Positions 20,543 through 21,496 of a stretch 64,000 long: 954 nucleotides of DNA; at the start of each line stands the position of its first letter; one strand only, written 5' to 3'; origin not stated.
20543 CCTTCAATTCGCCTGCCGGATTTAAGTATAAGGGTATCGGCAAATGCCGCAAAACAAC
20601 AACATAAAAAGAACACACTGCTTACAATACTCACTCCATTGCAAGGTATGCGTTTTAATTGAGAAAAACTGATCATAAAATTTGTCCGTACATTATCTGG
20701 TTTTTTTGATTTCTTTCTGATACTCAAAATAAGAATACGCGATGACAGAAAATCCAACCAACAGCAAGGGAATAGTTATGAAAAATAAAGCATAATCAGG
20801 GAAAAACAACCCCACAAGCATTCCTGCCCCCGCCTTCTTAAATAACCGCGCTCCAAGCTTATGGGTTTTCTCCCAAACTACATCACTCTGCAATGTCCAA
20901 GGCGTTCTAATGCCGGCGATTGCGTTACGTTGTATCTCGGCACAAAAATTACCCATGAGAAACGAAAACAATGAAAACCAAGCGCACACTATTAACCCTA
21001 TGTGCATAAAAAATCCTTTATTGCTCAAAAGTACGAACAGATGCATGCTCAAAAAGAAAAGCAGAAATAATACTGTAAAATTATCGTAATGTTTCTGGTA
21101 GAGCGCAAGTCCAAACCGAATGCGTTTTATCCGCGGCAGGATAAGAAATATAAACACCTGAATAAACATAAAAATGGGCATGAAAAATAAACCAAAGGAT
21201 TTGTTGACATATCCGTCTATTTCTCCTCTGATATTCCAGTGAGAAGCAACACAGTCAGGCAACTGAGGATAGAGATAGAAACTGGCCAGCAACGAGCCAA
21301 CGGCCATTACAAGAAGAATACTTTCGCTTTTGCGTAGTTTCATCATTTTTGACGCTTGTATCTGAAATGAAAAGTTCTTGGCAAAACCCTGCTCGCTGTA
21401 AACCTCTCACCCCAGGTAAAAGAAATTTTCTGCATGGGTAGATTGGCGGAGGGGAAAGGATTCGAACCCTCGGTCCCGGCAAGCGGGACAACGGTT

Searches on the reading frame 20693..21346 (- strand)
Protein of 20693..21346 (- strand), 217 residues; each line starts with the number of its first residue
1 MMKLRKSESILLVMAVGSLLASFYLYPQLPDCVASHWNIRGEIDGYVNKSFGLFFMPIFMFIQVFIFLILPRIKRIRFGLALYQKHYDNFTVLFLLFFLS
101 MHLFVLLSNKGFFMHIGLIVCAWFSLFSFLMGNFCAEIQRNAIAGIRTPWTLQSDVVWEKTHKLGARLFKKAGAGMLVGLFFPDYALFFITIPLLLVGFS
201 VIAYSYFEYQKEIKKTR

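Call 42: search_protein_families(library=pfam, proteins=[window:20693-21346:-], max_evalue=0.00001)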
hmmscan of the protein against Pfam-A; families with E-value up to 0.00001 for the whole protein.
window:20693-21346:- (217 aa): 2 families
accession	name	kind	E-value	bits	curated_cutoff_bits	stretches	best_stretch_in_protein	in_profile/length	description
PF07853.16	DUF1648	-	3.7e-17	62.2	28.7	1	14-60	2-48/49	Domain of unknown function (DUF1648)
PF13630.11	SdpI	-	7.3e-15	55.3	28.2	1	138-203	2-69/71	SdpI/YfhL protein family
